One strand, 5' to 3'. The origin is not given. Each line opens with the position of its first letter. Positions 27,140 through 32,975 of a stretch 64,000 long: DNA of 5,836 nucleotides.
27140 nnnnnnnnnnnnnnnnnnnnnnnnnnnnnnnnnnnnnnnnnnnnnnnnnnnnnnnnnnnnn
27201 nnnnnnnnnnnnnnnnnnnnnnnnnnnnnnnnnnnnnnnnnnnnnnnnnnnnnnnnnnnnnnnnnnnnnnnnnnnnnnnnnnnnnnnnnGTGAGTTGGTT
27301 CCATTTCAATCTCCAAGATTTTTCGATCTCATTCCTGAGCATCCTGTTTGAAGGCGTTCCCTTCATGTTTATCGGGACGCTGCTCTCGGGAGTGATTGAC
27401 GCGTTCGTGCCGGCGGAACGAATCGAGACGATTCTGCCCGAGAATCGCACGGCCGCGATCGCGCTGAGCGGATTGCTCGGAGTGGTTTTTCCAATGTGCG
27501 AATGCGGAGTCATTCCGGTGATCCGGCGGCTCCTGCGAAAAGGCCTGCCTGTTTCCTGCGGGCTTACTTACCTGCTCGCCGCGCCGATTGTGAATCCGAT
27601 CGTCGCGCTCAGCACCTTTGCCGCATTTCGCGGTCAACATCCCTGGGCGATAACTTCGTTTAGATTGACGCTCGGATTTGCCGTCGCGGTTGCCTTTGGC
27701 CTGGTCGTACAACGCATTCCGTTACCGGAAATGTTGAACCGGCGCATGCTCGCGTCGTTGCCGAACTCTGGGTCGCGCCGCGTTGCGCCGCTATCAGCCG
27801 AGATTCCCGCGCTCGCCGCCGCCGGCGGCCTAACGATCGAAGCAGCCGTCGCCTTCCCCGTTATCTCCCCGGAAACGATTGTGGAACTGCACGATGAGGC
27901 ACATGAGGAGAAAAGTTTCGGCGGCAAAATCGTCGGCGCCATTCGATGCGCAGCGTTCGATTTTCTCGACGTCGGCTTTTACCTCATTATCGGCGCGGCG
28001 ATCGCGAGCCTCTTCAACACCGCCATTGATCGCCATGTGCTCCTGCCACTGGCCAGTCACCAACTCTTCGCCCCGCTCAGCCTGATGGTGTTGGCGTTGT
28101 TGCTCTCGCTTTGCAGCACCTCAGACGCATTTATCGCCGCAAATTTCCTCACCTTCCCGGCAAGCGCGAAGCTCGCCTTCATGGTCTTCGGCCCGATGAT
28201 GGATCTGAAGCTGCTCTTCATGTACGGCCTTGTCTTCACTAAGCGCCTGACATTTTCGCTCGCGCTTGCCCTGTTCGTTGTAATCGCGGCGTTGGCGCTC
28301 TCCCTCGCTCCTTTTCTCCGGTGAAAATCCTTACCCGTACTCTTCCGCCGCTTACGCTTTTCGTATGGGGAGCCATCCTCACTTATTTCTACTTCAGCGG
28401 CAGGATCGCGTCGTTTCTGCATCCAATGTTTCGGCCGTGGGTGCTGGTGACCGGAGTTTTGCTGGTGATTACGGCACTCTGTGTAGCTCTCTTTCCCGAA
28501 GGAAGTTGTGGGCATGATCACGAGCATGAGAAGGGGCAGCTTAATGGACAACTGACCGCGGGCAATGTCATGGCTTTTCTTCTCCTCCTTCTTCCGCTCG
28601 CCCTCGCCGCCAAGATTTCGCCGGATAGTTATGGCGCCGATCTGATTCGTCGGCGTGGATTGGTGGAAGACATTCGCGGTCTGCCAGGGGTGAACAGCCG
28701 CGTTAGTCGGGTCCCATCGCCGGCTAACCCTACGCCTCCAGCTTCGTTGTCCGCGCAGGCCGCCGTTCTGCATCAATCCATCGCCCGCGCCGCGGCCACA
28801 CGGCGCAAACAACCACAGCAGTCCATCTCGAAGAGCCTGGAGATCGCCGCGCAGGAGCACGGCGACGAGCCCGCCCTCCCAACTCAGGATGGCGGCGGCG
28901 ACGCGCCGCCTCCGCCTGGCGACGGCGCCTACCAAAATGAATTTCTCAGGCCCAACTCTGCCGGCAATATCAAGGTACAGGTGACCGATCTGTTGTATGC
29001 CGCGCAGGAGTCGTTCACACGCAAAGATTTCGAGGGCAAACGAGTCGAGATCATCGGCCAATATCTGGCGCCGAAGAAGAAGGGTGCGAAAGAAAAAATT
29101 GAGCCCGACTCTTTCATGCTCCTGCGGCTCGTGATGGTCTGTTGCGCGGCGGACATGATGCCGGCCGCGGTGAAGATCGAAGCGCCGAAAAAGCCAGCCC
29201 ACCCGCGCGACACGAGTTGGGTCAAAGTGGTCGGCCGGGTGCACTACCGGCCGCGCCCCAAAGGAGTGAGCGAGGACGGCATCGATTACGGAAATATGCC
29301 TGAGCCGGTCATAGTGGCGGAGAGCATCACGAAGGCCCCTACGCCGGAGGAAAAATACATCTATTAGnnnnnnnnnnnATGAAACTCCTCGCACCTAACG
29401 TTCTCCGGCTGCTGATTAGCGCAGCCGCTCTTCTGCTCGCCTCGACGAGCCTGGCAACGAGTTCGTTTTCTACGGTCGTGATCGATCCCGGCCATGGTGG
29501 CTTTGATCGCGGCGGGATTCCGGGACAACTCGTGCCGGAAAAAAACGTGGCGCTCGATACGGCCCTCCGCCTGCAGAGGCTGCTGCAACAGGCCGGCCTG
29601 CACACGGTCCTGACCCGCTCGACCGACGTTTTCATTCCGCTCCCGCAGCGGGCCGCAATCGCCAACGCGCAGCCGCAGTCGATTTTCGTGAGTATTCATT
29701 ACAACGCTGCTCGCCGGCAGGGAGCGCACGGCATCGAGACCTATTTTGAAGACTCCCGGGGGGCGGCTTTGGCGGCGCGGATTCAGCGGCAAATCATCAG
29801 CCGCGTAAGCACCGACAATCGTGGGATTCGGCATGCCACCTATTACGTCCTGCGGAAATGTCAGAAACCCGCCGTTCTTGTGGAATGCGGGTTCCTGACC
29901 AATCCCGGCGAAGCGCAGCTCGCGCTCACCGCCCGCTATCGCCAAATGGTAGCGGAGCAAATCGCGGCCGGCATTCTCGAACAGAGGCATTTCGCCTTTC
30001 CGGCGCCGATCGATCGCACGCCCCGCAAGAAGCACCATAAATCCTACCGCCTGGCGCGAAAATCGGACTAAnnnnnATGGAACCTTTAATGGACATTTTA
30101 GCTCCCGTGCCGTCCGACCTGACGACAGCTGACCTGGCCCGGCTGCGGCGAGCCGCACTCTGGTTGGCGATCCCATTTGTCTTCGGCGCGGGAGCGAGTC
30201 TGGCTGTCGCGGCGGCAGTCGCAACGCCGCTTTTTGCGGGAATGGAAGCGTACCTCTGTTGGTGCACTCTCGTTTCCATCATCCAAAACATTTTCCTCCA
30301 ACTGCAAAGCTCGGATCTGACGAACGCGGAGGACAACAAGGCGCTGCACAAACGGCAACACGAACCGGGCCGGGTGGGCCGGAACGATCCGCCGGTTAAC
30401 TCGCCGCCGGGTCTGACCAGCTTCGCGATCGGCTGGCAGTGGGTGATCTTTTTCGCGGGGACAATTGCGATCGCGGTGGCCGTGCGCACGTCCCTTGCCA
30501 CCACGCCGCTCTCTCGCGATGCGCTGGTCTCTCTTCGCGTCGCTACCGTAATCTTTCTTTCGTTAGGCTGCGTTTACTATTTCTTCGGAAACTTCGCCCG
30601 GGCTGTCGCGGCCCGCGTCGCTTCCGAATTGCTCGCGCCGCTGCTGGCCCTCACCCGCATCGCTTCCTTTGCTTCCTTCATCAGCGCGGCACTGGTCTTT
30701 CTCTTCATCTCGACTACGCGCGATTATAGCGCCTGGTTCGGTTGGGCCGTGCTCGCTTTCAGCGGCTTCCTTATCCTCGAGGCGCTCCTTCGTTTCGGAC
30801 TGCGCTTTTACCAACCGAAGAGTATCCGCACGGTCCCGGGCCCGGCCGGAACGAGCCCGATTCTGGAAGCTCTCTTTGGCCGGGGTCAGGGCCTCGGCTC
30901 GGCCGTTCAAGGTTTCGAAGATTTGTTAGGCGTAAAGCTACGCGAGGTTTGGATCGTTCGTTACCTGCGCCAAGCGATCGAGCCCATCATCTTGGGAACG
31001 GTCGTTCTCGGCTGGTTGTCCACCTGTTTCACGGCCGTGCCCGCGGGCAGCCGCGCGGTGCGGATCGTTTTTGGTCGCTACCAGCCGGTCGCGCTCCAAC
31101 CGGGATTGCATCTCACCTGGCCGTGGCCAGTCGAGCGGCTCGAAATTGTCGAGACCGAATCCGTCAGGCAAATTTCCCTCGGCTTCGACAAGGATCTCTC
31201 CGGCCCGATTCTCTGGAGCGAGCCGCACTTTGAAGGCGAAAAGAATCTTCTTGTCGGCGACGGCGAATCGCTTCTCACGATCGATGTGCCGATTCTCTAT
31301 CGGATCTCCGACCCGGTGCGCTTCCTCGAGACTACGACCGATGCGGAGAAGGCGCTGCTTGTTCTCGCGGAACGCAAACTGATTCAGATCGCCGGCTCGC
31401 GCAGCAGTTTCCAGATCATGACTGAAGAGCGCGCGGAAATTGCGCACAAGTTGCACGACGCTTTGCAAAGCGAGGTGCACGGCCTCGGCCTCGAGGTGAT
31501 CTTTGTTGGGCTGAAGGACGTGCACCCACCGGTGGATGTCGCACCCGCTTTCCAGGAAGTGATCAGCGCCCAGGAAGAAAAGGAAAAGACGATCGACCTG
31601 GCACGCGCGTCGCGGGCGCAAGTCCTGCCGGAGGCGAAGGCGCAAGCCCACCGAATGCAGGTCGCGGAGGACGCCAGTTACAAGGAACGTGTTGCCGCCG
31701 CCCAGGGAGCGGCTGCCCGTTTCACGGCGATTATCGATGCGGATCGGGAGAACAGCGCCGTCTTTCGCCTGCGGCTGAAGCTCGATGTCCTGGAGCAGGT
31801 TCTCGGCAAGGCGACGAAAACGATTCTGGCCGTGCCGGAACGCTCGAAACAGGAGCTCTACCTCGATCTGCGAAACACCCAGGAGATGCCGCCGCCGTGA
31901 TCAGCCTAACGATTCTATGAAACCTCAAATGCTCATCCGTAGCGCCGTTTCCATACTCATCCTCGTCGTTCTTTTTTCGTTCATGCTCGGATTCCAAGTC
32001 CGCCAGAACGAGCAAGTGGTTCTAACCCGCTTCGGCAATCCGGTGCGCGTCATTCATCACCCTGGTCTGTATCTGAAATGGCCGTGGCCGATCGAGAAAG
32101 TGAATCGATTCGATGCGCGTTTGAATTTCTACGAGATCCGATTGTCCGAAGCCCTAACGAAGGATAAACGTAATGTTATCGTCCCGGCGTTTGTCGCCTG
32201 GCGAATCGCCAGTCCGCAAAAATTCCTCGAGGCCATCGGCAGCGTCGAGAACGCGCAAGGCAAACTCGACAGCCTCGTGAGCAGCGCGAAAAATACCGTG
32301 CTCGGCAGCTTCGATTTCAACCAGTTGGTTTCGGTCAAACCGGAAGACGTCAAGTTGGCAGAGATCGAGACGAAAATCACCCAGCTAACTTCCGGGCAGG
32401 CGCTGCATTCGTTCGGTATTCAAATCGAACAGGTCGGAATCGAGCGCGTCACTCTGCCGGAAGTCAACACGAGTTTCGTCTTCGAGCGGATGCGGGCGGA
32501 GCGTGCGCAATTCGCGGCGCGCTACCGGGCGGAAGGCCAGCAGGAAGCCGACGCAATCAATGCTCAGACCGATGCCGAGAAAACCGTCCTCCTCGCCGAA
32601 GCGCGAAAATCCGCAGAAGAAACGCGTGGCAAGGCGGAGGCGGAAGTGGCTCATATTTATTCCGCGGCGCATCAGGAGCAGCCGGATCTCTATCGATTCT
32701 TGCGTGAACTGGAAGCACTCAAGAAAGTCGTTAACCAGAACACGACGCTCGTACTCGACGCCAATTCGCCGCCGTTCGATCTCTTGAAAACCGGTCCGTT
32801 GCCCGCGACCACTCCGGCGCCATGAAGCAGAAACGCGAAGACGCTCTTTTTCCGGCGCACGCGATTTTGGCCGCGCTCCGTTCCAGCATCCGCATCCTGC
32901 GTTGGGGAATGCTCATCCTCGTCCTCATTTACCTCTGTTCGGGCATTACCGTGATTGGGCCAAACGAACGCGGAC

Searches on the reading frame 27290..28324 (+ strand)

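Call 58: search_protein_families(library=pfam, proteins=[window:27290-28324:+], max_evalue=0.0001)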
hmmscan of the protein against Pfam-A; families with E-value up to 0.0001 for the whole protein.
window:27290-28324:+ (344 aa): 1 family
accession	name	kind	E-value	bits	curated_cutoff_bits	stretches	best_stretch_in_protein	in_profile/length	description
PF03773.19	ArsP_1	-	2e-49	168.8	32.3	1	14-336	8-289/294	Predicted permease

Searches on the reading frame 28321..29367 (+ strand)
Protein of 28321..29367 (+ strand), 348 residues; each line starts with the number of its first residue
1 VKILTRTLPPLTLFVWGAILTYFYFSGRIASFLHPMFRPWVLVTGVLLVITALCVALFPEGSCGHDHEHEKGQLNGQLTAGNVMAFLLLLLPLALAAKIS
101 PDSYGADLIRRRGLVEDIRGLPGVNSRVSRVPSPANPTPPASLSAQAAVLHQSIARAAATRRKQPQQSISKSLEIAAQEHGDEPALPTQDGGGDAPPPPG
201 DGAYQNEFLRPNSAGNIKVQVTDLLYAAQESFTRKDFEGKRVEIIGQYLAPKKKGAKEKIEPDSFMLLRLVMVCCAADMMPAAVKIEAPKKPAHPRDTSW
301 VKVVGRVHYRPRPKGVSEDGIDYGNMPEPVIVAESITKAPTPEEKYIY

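Call 58: search_protein_families(library=pfam, proteins=[window:28321-29367:+], max_evalue=0.0001)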
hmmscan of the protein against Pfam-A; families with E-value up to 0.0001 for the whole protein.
window:28321-29367:+ (348 aa): 2 families
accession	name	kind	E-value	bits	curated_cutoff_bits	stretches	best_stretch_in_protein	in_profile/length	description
PF21537.2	DUF1980_C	-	4.1e-11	43.1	25.9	1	234-348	42-140/141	DUF1980 C-terminal domain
PF09323.15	DUF1980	-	1.9e-07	31.9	25.9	1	11-113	4-108/110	DUF1980 N-terminal domain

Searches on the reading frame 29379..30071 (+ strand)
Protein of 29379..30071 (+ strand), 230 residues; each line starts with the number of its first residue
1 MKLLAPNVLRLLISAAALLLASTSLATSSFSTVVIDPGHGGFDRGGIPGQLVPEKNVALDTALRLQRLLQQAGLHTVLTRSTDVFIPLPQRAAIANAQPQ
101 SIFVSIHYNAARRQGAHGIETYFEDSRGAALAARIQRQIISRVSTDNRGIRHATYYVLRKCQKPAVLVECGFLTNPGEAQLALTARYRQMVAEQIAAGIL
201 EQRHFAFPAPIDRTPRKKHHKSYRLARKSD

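Call 58: search_protein_families(library=pfam, proteins=[window:29379-30071:+], max_evalue=0.0001)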
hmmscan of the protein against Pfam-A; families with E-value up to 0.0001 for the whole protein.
window:29379-30071:+ (230 aa): 1 family
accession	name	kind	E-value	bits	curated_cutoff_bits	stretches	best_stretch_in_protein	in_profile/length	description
PF01520.23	Amidase_3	-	2.3e-49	168.2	27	1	33-200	1-173/174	N-acetylmuramoyl-L-alanine amidase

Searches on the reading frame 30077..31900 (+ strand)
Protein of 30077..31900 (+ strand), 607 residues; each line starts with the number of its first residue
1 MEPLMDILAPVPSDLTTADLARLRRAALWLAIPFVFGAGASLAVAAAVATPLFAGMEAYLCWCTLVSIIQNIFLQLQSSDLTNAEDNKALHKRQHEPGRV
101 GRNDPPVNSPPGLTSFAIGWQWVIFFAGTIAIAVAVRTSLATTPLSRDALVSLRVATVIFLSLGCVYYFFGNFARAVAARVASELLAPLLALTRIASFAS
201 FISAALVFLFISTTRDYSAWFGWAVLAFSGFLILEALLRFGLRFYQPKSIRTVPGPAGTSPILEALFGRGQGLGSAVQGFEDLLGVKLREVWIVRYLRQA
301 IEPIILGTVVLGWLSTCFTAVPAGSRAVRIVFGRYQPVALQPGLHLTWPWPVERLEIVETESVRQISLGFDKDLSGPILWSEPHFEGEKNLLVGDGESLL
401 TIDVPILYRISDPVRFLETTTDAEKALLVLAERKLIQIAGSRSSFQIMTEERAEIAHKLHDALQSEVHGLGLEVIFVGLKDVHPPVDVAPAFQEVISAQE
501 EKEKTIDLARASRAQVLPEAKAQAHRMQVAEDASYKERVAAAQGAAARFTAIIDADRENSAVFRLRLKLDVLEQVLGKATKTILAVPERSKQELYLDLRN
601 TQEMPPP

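Call 58: search_protein_families(library=pfam, proteins=[window:30077-31900:+], max_evalue=0.0001)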
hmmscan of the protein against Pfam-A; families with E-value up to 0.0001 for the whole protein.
window:30077-31900:+ (607 aa): 1 family
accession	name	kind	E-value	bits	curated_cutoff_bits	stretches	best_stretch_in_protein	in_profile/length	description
PF01145.31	Band_7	-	8.9e-24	84.9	23.6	1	321-511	3-174/176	SPFH domain / Band 7 family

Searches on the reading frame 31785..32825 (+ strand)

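Call 58: search_protein_families(library=pfam, proteins=[window:31785-32825:+], max_evalue=0.0001)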
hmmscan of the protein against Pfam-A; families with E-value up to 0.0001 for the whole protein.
window:31785-32825:+ (346 aa): 1 family
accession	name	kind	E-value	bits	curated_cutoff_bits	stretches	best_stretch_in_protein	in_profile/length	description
PF01145.31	Band_7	-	1.9e-25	90.4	23.6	1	71-252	2-175/176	SPFH domain / Band 7 family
